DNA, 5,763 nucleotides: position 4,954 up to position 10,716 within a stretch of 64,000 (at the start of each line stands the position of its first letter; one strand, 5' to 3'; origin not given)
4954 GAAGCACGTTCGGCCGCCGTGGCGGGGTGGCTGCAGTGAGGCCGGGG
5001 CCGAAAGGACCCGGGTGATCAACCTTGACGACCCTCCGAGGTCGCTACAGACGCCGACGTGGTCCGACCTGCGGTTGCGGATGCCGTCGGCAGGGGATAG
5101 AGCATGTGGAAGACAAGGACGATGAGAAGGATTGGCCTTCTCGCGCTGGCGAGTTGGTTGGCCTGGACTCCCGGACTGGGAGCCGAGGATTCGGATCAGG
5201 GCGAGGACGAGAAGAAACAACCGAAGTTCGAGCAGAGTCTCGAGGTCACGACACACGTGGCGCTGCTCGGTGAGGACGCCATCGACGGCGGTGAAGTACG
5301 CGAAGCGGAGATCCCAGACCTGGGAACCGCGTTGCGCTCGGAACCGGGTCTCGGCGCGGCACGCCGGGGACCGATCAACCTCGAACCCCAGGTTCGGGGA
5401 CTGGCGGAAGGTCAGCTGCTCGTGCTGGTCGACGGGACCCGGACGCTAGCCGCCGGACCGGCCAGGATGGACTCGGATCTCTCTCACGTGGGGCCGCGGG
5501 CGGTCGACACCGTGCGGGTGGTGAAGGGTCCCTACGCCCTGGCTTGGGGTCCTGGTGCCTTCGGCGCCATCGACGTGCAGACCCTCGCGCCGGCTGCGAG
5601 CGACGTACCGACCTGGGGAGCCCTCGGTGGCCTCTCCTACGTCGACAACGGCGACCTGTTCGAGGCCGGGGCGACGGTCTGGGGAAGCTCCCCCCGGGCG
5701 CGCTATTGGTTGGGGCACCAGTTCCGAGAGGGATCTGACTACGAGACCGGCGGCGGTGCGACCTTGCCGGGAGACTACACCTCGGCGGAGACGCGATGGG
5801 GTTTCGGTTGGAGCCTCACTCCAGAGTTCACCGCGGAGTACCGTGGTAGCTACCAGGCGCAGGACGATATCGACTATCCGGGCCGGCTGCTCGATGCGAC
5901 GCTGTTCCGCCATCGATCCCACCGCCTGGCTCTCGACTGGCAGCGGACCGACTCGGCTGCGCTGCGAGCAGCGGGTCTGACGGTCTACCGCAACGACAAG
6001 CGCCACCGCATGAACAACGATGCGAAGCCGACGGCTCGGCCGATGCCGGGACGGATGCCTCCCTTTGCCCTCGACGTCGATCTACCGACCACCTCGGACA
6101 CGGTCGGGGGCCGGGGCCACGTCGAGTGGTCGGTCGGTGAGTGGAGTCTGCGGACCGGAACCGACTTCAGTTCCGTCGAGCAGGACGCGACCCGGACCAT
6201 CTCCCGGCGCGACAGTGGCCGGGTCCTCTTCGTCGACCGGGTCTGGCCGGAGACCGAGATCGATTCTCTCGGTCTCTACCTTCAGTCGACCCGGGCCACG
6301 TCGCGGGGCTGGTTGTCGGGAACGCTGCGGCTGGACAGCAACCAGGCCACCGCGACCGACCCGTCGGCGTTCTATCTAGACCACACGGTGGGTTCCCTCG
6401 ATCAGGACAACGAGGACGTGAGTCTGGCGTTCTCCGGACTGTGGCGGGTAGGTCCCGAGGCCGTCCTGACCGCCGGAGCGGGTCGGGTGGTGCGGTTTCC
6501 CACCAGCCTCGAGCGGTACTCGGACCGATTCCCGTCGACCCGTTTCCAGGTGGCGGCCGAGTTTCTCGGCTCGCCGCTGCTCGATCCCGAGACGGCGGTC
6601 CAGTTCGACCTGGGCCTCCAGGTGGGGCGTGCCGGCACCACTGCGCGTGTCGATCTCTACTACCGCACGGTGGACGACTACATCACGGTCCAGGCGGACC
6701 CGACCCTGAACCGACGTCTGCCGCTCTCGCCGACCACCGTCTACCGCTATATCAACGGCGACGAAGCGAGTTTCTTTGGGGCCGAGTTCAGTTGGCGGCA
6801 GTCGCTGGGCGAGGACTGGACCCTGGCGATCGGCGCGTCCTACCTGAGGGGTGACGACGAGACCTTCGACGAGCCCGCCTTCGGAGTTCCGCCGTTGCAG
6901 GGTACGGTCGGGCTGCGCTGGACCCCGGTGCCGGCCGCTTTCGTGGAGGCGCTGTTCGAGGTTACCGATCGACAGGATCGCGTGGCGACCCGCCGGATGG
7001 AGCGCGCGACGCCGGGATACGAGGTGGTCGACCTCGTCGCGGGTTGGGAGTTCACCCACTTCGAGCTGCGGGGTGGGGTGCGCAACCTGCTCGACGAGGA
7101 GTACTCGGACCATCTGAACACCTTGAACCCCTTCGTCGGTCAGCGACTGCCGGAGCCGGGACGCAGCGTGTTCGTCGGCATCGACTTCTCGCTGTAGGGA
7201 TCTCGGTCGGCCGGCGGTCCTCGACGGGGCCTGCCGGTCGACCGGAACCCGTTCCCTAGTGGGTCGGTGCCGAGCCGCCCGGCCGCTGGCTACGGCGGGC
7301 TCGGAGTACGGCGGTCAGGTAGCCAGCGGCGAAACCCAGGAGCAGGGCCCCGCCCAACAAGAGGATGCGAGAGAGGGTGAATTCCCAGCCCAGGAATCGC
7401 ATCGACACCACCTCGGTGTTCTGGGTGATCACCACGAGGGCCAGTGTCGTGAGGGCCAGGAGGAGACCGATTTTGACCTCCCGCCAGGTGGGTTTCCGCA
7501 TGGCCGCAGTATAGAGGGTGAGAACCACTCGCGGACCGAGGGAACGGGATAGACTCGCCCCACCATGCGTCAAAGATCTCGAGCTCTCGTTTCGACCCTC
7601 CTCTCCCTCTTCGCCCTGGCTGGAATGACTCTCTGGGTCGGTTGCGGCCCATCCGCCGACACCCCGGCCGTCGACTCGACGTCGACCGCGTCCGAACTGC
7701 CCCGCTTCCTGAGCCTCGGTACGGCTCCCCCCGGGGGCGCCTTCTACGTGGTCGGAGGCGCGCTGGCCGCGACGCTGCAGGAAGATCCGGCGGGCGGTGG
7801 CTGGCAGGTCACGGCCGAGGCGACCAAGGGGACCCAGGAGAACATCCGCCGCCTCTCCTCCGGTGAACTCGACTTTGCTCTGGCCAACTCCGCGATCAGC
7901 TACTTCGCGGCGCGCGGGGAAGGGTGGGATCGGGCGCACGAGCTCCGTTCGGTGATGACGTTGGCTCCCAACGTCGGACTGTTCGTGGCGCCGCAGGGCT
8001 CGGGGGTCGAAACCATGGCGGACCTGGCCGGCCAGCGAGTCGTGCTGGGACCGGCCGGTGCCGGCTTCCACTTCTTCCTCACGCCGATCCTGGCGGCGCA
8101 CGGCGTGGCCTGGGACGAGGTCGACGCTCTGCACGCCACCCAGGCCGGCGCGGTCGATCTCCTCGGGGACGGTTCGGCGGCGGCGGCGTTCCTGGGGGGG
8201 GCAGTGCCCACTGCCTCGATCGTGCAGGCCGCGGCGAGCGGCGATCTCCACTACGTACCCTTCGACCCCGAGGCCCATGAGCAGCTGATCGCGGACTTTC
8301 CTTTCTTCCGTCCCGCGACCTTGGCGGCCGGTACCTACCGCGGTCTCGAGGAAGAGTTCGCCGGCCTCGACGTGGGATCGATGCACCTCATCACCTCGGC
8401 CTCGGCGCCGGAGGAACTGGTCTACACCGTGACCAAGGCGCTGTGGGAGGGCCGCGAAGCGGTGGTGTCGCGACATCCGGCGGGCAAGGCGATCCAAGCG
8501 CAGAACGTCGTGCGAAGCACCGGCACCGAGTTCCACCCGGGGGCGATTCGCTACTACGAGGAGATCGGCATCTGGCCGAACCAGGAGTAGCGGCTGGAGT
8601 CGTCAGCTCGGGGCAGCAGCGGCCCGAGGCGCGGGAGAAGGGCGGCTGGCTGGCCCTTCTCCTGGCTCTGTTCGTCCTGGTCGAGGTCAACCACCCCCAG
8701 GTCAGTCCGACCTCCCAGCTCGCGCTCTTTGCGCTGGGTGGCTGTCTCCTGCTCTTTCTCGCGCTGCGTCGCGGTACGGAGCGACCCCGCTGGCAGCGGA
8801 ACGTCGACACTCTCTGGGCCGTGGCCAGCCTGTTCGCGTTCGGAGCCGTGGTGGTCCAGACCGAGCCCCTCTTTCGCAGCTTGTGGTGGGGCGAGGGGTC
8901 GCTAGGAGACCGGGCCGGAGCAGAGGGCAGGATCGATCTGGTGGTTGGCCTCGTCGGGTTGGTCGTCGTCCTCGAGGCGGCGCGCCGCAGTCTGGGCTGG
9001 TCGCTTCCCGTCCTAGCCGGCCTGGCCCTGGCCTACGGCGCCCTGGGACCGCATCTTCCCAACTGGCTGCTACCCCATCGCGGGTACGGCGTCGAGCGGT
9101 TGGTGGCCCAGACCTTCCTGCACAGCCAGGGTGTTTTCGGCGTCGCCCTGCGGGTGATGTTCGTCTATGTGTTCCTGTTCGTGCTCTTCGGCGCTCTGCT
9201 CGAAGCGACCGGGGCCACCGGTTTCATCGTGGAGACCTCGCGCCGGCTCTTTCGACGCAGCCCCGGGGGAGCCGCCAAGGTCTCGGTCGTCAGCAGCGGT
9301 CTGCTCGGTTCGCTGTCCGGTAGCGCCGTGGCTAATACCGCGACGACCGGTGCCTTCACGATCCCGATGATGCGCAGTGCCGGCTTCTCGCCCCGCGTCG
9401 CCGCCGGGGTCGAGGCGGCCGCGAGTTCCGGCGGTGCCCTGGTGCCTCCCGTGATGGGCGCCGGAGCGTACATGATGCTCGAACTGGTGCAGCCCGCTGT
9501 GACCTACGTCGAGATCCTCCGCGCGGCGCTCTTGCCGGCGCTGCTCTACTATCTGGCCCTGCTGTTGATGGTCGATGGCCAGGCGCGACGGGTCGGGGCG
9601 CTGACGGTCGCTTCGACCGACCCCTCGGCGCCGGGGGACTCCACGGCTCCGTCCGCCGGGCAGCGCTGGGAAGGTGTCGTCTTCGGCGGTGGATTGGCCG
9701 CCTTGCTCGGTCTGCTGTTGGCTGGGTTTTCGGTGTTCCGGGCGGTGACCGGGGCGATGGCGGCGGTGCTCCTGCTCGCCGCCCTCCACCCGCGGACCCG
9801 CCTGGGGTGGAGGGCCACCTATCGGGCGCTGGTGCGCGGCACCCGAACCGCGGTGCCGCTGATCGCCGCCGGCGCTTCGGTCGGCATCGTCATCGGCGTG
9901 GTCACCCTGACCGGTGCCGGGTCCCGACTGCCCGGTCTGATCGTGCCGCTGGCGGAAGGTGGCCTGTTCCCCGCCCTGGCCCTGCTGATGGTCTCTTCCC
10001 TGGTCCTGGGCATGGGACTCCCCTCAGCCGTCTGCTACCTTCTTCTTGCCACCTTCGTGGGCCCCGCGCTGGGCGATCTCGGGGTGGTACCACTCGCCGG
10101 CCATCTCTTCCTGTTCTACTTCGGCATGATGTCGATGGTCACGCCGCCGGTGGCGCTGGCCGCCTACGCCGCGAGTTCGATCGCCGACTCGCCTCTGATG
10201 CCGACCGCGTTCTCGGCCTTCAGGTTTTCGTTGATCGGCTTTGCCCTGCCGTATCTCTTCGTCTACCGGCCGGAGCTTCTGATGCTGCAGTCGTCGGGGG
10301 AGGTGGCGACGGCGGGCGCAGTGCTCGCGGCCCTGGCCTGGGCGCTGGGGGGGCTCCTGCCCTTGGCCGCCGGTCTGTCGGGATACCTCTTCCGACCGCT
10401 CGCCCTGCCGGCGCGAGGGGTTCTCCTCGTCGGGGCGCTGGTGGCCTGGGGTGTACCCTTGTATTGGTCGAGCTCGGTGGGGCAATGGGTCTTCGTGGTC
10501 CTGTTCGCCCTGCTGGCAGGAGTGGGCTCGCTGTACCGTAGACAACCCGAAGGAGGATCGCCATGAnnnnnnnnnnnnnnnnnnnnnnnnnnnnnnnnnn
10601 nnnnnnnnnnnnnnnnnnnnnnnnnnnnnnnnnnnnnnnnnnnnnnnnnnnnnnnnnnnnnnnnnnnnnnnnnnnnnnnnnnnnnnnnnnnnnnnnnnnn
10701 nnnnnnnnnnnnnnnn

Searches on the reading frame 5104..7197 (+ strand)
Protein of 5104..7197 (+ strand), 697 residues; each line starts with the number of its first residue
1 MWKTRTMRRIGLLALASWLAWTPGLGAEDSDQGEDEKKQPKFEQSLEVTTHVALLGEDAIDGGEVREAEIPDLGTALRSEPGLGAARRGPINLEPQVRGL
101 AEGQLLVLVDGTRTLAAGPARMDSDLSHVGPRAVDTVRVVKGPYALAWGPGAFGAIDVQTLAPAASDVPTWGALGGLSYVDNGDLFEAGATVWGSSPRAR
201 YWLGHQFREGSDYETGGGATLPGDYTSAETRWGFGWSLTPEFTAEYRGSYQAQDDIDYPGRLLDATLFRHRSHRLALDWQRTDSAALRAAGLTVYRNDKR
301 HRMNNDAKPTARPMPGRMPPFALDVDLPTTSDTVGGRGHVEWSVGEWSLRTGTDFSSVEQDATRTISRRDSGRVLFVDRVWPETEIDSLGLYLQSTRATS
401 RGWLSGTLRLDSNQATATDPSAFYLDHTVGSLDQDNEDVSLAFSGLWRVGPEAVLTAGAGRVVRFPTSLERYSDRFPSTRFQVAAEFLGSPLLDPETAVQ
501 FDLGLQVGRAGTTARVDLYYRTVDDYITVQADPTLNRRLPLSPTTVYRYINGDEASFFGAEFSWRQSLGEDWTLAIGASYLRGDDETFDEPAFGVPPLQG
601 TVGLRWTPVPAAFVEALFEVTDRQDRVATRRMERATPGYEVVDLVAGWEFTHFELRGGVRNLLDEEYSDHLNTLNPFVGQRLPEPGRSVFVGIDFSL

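Call 17: search_protein_families(library=pfam, proteins=[window:5104-7197:+], max_evalue=0.01)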
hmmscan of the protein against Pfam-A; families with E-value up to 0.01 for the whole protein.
window:5104-7197:+ (697 aa): 3 families
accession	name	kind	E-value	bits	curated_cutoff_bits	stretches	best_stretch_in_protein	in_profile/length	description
PF00593.30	TonB_dep_Rec_b-barrel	-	3.9e-36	126.3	27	1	212-662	8-436/436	TonB dependent receptor-like, beta-barrel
PF07715.20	Plug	-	2.7e-11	44.4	23.9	1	60-155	12-106/107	TonB-dependent Receptor Plug Domain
PF14905.12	OMP_b-brl_3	-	5.5e-05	22.8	27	1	489-581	209-293/408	Outer membrane protein beta-barrel family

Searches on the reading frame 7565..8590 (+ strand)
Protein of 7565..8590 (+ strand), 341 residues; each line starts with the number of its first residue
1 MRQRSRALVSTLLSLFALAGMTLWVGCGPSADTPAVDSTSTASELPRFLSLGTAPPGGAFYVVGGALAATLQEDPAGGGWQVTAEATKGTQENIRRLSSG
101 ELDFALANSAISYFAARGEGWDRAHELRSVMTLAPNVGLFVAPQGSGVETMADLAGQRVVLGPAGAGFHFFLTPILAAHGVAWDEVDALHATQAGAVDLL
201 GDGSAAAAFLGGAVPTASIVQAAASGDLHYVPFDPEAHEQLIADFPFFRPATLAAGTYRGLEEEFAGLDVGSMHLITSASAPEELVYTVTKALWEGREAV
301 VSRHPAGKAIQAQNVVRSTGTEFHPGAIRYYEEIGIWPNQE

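Call 17: search_protein_families(library=pfam, proteins=[window:7565-8590:+], max_evalue=0.01)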
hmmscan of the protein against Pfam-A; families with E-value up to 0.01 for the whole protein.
window:7565-8590:+ (341 aa): 4 families
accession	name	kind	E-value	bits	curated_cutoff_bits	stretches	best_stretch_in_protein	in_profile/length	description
PF16868.10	NMT1_3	-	5.6e-59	200.5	27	1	51-335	1-289/289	NMT1-like family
PF12974.12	Phosphonate-bd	-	2.6e-05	24.1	27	1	70-213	22-165/242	ABC transporter, phosphonate, periplasmic substrate-binding protein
PF09084.16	NMT1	-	3.4e-05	24.3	20.5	1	83-210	24-146/216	NMT1/THI5 like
PF03466.25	LysR_substrate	-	0.0014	18.5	28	1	86-235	39-176/209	LysR substrate binding domain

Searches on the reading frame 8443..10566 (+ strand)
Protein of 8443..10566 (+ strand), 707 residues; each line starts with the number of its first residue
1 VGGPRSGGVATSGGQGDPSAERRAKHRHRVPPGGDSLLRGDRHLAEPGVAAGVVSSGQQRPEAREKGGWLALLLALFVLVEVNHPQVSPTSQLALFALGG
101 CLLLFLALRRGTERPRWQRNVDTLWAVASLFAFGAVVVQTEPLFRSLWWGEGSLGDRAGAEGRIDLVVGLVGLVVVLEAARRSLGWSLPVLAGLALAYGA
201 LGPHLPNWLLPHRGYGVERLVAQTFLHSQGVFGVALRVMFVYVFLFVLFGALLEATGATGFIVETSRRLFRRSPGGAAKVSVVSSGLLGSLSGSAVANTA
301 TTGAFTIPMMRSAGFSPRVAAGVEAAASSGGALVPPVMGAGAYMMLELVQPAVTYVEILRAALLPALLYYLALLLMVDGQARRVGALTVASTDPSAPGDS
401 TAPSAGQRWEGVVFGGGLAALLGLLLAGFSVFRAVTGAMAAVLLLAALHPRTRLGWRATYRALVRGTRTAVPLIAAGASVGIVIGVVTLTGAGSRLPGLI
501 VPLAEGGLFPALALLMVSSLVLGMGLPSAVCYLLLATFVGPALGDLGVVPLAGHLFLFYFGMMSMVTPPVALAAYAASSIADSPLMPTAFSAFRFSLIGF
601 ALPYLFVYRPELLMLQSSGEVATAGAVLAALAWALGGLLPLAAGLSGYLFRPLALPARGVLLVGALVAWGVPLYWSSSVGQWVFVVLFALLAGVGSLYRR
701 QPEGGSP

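Call 9: search_protein_families(library=pfam, proteins=[window:8443-10566:+], max_evalue=0.001)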
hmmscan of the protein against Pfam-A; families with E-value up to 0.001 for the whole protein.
window:8443-10566:+ (707 aa): 1 family
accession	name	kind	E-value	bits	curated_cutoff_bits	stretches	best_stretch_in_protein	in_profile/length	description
PF06808.19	DctM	-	3.2e-73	247.4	23.8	1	172-617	2-409/413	Tripartite ATP-independent periplasmic transporter, DctM component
